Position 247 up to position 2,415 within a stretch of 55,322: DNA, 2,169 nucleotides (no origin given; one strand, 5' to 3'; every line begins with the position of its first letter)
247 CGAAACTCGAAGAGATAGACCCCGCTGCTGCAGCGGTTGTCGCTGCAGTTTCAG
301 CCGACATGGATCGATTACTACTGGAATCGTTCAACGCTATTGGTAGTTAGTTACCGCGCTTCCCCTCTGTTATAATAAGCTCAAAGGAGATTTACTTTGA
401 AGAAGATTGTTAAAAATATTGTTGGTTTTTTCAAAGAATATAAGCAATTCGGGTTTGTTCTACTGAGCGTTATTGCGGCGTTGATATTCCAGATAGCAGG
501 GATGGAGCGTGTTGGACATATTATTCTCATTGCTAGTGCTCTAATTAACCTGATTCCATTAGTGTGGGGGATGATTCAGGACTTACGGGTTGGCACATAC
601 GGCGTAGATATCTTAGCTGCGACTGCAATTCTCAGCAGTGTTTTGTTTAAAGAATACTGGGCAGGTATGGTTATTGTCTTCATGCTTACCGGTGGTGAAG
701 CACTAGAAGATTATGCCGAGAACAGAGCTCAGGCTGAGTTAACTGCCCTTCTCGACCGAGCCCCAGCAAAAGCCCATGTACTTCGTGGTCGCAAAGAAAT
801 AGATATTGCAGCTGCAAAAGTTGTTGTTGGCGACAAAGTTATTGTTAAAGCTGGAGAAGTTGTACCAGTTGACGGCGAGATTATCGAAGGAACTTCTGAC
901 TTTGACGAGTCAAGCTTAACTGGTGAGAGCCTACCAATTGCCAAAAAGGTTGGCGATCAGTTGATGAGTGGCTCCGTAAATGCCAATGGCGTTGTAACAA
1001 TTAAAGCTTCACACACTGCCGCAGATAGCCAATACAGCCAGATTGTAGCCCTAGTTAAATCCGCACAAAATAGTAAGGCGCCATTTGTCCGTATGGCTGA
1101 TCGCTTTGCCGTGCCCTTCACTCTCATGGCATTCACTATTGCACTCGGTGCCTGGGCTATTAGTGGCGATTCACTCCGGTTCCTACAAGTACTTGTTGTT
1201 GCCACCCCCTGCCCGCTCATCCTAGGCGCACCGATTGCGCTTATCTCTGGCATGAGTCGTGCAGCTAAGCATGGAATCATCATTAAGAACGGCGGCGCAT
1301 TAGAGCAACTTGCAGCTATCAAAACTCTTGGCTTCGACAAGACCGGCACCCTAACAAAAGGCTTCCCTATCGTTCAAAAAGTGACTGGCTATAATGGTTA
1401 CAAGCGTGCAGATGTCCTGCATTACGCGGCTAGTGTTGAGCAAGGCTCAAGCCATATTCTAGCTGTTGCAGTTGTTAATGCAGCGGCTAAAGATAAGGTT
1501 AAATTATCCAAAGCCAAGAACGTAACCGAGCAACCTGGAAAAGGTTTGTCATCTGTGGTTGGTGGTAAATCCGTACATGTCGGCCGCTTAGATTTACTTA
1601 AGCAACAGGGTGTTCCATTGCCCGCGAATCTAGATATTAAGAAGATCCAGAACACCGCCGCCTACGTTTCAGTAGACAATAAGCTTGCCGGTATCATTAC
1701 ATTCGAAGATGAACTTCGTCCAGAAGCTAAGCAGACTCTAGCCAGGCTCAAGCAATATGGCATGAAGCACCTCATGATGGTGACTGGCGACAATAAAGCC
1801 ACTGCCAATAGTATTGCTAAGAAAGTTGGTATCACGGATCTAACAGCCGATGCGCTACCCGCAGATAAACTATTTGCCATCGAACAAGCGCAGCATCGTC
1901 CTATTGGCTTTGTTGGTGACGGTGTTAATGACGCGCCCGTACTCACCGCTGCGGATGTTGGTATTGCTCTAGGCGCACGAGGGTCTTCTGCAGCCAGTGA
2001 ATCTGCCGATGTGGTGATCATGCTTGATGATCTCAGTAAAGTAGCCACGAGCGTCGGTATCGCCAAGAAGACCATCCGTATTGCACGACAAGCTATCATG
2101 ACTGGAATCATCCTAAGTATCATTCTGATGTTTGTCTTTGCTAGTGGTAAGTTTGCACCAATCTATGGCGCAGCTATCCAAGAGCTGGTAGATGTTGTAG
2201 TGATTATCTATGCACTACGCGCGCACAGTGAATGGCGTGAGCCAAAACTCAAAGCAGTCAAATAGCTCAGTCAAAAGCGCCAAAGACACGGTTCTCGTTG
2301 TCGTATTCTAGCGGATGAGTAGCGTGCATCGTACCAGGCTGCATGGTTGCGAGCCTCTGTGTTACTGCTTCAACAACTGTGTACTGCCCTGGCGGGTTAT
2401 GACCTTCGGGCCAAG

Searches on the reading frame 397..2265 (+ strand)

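Call 63: search_protein_families(library=pfam, proteins=[window:397-2265:+], max_evalue=0.001)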
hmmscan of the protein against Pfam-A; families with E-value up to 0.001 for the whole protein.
window:397-2265:+ (622 aa): 2 families
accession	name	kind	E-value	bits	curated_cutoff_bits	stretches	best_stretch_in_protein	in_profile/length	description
PF00122.25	E1-E2_ATPase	-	1.9e-51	174.6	28.1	1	122-292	3-181/181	E1-E2 ATPase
PF00702.32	Hydrolase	-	3.2e-26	93.3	26.4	1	308-520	1-191/191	haloacid dehalogenase-like hydrolase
